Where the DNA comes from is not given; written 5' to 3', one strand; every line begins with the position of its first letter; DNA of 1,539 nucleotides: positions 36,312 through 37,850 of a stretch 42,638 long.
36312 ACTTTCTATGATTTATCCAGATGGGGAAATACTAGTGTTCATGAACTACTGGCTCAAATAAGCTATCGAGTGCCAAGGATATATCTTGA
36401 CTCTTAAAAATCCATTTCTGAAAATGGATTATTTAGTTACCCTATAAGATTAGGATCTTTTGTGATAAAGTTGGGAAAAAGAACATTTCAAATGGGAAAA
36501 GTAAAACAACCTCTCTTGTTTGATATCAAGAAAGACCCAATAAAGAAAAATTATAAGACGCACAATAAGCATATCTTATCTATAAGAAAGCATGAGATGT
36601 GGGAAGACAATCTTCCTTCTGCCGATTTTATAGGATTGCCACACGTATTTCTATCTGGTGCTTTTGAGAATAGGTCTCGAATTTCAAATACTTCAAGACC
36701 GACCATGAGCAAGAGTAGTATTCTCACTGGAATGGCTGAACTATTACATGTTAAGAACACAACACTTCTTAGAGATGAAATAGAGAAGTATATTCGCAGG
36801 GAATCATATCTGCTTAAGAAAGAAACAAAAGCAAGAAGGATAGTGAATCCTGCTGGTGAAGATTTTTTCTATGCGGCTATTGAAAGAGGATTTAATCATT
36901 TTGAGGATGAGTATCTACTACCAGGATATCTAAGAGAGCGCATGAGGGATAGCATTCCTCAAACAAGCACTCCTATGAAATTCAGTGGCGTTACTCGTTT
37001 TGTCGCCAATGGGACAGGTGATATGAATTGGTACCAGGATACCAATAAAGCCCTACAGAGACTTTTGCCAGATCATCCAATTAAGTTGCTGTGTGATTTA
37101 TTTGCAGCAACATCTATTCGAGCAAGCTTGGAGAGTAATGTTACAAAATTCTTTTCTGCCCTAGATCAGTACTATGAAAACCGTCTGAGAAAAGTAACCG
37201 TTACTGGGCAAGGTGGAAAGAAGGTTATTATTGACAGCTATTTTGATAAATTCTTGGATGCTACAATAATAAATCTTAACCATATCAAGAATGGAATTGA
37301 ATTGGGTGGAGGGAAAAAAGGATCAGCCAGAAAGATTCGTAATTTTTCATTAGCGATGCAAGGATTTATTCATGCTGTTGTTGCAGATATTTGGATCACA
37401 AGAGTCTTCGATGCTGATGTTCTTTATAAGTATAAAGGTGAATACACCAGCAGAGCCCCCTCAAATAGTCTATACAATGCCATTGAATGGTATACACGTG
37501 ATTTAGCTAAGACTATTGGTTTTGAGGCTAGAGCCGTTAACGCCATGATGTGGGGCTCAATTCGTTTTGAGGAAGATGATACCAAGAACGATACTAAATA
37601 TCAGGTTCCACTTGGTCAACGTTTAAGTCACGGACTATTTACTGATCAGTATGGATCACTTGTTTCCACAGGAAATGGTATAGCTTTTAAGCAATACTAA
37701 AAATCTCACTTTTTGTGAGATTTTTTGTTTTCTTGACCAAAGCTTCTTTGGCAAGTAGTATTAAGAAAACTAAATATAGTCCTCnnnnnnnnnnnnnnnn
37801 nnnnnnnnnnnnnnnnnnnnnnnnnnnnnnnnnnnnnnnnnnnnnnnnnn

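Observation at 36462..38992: Orphan ParB-like protein with a Cys/His insert, paired with an unrecognisable ~400-aa protein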

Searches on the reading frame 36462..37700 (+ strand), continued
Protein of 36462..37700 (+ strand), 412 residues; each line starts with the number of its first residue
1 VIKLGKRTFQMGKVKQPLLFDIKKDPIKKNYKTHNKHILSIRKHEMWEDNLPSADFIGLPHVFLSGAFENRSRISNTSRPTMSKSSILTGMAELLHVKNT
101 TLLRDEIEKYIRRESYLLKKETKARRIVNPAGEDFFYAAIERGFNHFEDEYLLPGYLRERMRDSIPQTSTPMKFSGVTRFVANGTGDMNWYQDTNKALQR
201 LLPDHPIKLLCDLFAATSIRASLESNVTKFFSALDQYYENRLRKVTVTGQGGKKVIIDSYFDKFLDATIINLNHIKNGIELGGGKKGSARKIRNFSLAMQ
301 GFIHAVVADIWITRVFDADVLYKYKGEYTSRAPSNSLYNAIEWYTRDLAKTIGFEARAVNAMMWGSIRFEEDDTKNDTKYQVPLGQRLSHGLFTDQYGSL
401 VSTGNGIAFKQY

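Call 124: search_protein_families(library=pfam, proteins=[L026:2173-3411:+, L026:8836-9789:-, L027:4307-5281:+, L027:8959-11523:-, L029:2504-3508:+, L029:9042-11540:+, L030:2906-3910:+, L030:10726-12648:+, L025:5889-6830:-, L025:6897-8099:-], max_evalue=0.00001)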
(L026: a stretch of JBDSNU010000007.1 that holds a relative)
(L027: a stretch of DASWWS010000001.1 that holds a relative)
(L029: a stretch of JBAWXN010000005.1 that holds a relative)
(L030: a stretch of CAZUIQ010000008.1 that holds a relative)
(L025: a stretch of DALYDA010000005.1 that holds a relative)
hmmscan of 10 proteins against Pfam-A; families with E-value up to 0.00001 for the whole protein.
L026:2173-3411:+ (412 aa): 2 families
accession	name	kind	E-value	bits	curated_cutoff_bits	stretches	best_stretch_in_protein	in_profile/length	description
PF02601.20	Exonuc_VII_L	-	1.5e-56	192.6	35.9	1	123-408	1-314/315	Exonuclease VII, large subunit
PF13742.12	tRNA_anti_2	-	2.7e-18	66.4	27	1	7-99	1-94/95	OB-fold nucleic acid binding domain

L026:8836-9789:- (317 aa): 1 family
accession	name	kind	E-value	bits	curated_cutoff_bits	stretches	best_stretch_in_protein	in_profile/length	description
PF04228.19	Zn_peptidase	-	6.2e-78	262.7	23.2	1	53-315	2-290/290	Putative neutral zinc metallopeptidase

L027:4307-5281:+ (324 aa): 1 family
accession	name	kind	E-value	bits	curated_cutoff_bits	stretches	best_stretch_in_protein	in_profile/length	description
PF03734.19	YkuD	-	5.8e-16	59.8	23.4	1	155-266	14-146/146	L,D-transpeptidase catalytic domain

L027:8959-11523:- (854 aa): 5 families
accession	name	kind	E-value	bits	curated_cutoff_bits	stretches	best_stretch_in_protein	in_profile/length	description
PF00122.25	E1-E2_ATPase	-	4.7e-48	163.5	28.1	1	121-309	6-181/181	E1-E2 ATPase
PF00689.26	Cation_ATPase_C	-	3.1e-29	102.4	27.3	1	676-845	2-175/175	Cation transporting ATPase, C-terminus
PF00702.32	Hydrolase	-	7.6e-15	56.2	26.4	1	327-605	3-190/191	haloacid dehalogenase-like hydrolase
PF00690.31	Cation_ATPase_N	-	2.2e-14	53.3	20.4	1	11-77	2-69/69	Cation transporter/ATPase, N-terminus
PF08282.18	Hydrolase_3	-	2.7e-07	31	20.9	1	581-638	198-255/255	haloacid dehalogenase-like hydrolase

L029:2504-3508:+ (334 aa): 1 family
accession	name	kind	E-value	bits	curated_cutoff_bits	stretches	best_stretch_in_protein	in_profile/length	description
PF00268.27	Ribonuc_red_sm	-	3.5e-86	289.5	33.6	1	15-301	2-281/281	Ribonucleotide reductase, small chain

L029:9042-11540:+ (832 aa): 4 families
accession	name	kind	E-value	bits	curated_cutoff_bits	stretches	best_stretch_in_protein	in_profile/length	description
PF07517.20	SecA_DEAD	-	5.9e-117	390.5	24.6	1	8-413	2-289/290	SecA DEAD-like domain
PF21090.3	P-loop_SecA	-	3.3e-76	255.9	27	2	429-530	1-102/205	SecA P-loop domain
PF01043.26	SecA_PP_bind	-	6.8e-40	136.5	23.5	1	264-370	4-110/110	SecA preprotein cross-linking domain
PF07516.18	SecA_SW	-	4.5e-37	128.5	26.7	2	672-765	106-197/200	SecA Wing and Scaffold domain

L030:2906-3910:+ (334 aa): 1 family
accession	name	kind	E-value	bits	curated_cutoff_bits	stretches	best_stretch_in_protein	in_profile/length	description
PF00268.27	Ribonuc_red_sm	-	4.4e-87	292.5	33.6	1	15-301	2-281/281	Ribonucleotide reductase, small chain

L030:10726-12648:+ (641 aa): 4 families
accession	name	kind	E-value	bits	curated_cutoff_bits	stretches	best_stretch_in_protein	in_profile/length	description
PF07517.20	SecA_DEAD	-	1.7e-120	402.1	24.6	1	6-411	2-289/290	SecA DEAD-like domain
PF21090.3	P-loop_SecA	-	1.7e-77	260.1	27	2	427-528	1-102/205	SecA P-loop domain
PF01043.26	SecA_PP_bind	-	7.2e-41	139.7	23.5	1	260-368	2-110/110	SecA preprotein cross-linking domain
PF07516.18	SecA_SW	-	3.8e-10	40.6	26.7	1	607-641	1-35/200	SecA Wing and Scaffold domain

L025:5889-6830:- (313 aa): 9 families
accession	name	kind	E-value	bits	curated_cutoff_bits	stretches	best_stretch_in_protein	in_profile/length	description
PF07992.20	Pyr_redox_2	-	2.9e-41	142.2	26.1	1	7-293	2-289/291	Pyridine nucleotide-disulphide oxidoreductase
PF13738.12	Pyr_redox_3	-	2e-24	86.9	30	1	71-280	89-305/305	Pyridine nucleotide-disulphide oxidoreductase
PF00890.30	FAD_binding_2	-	8.3e-11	42.1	20.4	0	7-53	1-49/414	FAD binding domain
PF12831.13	FAD_oxidored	-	4.9e-10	39.7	27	0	7-113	1-112/416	FAD dependent oxidoreductase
PF03486.20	HI0933_like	-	4.5e-08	33.3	50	0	150-182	2-34/244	HI0933-like protein Rossmann domain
PF01134.28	GIDA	-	6.6e-08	32.5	22.1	0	150-182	1-29/391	Glucose inhibited division protein A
PF01266.30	DAO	-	4.9e-07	30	27.9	0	150-180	1-31/353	FAD dependent oxidoreductase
PF00070.33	Pyr_redox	-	6.1e-07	30.3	22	1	151-221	2-79/82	Pyridine nucleotide-disulphide oxidoreductase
PF05834.18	Lycopene_cycl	-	2.3e-06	27.4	23.4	0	150-183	1-36/380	Lycopene cyclase protein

L025:6897-8099:- (400 aa): 2 families
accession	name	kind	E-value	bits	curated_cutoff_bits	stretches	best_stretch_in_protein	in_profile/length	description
PF00091.31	Tubulin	-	1.8e-47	162.5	33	1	13-172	1-188/190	Tubulin/FtsZ family, GTPase domain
PF12327.13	FtsZ_C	-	3e-32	111.2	27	1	222-316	1-94/95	FtsZ family, C-terminal domain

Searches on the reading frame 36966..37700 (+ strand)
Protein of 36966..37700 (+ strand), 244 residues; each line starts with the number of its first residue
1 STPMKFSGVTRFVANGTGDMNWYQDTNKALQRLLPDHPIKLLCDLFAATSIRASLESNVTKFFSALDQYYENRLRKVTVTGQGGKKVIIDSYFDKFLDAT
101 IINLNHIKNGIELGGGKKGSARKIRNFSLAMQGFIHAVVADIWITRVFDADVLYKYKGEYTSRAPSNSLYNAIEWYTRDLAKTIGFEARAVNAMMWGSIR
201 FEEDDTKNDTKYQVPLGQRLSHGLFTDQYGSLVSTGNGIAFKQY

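Call 78: search_protein_families(library=pfam, alignment_id=A9, max_evalue=10)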
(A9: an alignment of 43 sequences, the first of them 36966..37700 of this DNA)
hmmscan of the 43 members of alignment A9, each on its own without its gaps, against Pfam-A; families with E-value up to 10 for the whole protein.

A. member 1, window:36966-37700:+ (244 aa): 1 family
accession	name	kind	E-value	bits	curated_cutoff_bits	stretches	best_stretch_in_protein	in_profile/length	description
PF23802.1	DUF7178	-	0.00021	21.7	27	1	120-200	114-190/193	Family of unknown function (DUF7178)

B. families by the number of members that match (of 43 scanned): 25 families
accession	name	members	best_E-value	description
PF23802.1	DUF7178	43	2.4e-20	Family of unknown function (DUF7178)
PF08732.16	HIM1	2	0.088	HIM1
PF07776.21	zf-AD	1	0.002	Zinc-finger associated domain (zf-AD)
PF08362.16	TetR_C_3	1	0.0043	YcdC-like protein, C-terminal region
PF18240.7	PSII_Pbs31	1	0.0088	Photosystem II Psb31 protein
PF11268.13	DUF3071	1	0.034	Protein of unknown function (DUF3071)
PF00730.31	HhH-GPD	1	0.038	HhH-GPD superfamily base excision DNA repair protein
PF25229.1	Salactin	1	0.046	Salactin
PF11994.14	DUF3489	1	0.053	Protein of unknown function (DUF3489)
PF08769.17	Spo0A_C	1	0.054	Sporulation initiation factor Spo0A C terminal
PF25227.1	DUF7845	1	0.088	Domain of unknown function (DUF7845)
PF22181.1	TarS_linker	1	0.089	Glycosyl transferase TarS linker domain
PF25402.1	PH_28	1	0.096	Kinetoplastid PH-like domain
PF00150.24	Cellulase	1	0.1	Cellulase (glycosyl hydrolase family 5)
PF03221.22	HTH_Tnp_Tc5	1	0.12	Tc5 transposase DNA-binding domain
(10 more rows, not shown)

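Call 79: search_solved_structures(query=A9, max_evalue=10, show_alignments=3)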
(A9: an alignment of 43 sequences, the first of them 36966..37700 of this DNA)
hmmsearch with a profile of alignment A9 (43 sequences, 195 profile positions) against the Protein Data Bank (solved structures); distinct sequences matched with E-value up to 10: 7.
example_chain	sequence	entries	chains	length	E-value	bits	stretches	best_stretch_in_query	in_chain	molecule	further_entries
9o00_A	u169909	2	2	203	0.17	14.4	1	107-166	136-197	8-oxoguanine DNA glycosylase/AP lyase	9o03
9o02_A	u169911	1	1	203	0.22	14.1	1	108-166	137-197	8-oxoguanine DNA glycosylase/AP lyase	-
3n0u_A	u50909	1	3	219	0.3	13.6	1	114-169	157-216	Probable N-glycosylase/DNA lyase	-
3knt_A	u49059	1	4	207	0.56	12.7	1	108-164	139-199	N-glycosylase/DNA lyase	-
3fhf_A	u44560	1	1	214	0.59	12.6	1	108-164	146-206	N-glycosylase/DNA lyase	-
2axp_A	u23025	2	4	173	0.67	12.5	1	109-154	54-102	hypothetical protein BSU20280 | SPBc2 prophage-derived uncharacterized protein yorR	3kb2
3a9g_A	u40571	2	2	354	2.2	10.8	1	84-116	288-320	Putative uncharacterized protein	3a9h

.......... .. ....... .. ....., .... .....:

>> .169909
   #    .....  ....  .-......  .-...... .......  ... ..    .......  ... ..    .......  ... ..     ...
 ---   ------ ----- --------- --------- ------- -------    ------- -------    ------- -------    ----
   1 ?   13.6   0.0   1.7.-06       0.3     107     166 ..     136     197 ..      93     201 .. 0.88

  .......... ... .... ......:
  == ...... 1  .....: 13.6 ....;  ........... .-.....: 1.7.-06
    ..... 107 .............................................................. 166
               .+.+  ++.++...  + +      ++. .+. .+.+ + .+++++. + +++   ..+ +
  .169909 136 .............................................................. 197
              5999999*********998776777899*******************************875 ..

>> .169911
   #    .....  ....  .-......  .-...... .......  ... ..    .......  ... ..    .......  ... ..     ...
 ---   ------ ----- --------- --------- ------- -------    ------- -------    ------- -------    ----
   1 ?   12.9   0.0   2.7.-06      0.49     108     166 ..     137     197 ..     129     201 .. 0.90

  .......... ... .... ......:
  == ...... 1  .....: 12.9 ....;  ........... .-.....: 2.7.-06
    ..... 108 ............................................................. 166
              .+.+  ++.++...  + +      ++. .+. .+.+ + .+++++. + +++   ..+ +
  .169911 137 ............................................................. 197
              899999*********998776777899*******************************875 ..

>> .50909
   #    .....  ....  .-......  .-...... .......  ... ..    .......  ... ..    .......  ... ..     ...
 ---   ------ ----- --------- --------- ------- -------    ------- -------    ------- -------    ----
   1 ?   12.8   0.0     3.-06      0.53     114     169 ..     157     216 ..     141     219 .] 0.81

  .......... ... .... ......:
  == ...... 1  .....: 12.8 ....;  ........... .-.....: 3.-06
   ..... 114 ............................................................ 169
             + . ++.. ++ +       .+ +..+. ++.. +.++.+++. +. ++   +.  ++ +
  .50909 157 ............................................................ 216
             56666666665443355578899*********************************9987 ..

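Call 119: search_solved_structures(query=A11, max_evalue=10, show_alignments=4)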
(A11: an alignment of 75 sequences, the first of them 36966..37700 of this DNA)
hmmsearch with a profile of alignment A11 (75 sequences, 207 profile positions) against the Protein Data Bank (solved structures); distinct sequences matched with E-value up to 10: 12.
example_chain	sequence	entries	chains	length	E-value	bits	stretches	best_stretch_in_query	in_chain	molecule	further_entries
3n0u_A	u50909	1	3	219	0.24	13.9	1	113-181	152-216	Probable N-glycosylase/DNA lyase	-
8c4s_A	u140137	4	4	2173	0.28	13.7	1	57-111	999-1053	RNA-directed RNA polymerase L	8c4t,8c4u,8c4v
8qe5_A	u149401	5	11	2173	0.28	13.7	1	57-111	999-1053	RNA-directed RNA polymerase L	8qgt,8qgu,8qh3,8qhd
8p1j_A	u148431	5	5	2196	0.29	13.7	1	57-111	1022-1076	RNA-directed RNA polymerase L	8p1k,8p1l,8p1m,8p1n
9o00_A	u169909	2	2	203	0.74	12.3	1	112-178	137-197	8-oxoguanine DNA glycosylase/AP lyase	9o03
9o02_A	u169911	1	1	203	0.89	12.1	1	112-178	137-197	8-oxoguanine DNA glycosylase/AP lyase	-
3knt_A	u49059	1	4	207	1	11.9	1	112-176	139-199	N-glycosylase/DNA lyase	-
8j2v_A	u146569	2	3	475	1.2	11.7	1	43-156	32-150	Glycosyltransferase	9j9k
8j2u_A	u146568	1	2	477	1.2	11.7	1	43-156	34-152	Glycosyltransferase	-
9lrj_A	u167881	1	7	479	1.2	11.7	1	43-156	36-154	Glycosyltransferase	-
8j31_A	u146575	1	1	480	1.2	11.7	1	43-156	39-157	Glycosyltransferase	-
8j2z_A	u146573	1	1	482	1.2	11.6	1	43-156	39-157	Glycosyltransferase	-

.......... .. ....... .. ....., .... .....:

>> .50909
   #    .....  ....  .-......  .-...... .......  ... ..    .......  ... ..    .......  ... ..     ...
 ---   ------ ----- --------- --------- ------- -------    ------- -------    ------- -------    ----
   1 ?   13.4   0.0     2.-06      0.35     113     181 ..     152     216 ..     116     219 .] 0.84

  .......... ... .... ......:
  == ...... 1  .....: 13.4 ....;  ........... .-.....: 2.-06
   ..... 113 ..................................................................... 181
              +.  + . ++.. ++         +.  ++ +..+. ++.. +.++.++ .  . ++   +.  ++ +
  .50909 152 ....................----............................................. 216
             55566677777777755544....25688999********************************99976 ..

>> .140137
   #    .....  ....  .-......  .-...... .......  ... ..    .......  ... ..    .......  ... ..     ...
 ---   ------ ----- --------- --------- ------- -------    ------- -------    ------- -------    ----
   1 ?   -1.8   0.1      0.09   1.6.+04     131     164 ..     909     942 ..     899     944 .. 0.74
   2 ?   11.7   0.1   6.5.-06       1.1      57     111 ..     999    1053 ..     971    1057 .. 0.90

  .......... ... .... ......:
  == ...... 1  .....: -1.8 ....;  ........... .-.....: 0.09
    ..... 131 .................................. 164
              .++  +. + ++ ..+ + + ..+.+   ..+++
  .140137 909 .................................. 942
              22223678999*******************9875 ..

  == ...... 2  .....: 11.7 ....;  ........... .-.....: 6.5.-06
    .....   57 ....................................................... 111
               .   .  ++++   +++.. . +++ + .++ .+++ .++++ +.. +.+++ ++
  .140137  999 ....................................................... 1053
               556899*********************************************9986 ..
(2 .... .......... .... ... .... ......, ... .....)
